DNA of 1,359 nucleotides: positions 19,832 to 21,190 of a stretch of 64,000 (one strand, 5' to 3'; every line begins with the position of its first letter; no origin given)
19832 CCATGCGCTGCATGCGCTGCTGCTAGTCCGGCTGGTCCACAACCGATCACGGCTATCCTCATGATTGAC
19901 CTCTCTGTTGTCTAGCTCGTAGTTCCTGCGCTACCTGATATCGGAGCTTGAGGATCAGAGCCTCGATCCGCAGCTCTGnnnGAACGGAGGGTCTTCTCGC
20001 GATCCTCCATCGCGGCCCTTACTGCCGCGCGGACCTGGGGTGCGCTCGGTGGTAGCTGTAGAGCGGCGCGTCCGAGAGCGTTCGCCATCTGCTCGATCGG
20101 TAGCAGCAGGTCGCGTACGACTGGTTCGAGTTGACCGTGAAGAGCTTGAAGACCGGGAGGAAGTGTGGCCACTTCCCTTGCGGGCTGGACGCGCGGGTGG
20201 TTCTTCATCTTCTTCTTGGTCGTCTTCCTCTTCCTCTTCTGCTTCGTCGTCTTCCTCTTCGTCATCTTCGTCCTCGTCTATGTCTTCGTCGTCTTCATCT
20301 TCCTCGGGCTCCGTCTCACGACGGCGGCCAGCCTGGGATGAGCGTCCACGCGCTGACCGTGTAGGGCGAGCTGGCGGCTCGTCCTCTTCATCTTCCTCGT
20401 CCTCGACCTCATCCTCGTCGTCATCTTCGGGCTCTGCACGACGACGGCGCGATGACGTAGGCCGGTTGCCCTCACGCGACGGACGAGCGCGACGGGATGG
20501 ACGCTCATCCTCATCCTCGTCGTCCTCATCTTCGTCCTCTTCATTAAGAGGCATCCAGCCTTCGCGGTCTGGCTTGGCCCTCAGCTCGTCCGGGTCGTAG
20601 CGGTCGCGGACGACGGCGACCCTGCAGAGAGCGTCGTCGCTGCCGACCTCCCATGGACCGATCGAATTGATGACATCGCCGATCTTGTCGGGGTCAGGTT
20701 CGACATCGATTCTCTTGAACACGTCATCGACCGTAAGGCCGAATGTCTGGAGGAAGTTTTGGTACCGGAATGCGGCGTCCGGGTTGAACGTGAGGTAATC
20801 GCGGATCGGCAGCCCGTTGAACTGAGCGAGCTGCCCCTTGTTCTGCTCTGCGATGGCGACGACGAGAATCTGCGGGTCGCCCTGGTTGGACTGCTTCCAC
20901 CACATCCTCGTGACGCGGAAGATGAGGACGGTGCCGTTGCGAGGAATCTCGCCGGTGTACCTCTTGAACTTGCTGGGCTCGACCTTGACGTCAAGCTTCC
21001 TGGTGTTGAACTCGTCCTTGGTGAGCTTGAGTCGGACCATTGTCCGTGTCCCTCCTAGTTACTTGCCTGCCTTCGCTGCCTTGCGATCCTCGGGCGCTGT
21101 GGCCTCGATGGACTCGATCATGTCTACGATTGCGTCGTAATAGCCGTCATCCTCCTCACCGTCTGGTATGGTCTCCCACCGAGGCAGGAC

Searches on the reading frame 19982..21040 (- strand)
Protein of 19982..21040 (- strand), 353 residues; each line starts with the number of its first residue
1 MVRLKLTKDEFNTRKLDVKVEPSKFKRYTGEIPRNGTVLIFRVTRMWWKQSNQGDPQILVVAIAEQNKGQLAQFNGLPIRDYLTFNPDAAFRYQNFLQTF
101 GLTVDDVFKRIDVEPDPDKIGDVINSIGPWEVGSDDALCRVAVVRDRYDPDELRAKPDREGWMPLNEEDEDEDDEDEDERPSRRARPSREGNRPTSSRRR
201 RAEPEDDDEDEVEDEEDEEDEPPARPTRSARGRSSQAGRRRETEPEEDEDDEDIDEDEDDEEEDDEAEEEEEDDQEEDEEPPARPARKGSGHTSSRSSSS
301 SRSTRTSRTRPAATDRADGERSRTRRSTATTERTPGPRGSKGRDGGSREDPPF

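Call 21: search_protein_families(library=pfam, proteins=[window:19982-21040:-], max_evalue=0.01)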
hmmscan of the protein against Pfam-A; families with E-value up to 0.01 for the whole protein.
window:19982-21040:- (353 aa): 0 families

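Call 56: search_protein_families(library=pfam, proteins=[window:19982-21040:-], max_evalue=0.05)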
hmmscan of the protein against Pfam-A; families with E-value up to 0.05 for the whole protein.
window:19982-21040:- (353 aa): 0 families

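Call 68: search_protein_families(library=phrogs, proteins=[window:19982-21040:-], max_evalue=0.001)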
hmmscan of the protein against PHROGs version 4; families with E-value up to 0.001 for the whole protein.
window:19982-21040:- (353 aa): 0 families

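Call 92: search_solved_structures(query=window:19982-21040:-, max_evalue=1)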
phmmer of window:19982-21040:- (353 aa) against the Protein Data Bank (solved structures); distinct sequences matched with E-value up to 1: 6.
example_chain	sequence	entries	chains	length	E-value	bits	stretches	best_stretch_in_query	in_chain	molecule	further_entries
8as5_A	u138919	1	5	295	0.00013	24.7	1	205-337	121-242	Nucleophosmin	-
9ef1_A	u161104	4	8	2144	0.0069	19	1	247-344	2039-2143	Insulin-like receptor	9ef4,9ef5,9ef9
8w9z_D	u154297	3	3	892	0.017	17.7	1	158-319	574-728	PAP1(pTAC3)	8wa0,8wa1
9b62_G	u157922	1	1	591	0.12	14.9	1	250-311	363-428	Ran GTPase-activating protein 1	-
8eqv_C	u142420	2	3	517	0.25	13.8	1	185-348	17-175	Zinc finger protein AEBP2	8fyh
5ltd_A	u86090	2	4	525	0.86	12.1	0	227-328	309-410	Autophagy-related protein 18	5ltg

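Call 96: search_protein_families(library=ncbifam, proteins=[window:19982-21040:-], max_evalue=0.1)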
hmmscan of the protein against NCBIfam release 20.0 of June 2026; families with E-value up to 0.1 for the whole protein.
window:19982-21040:- (353 aa): 0 families
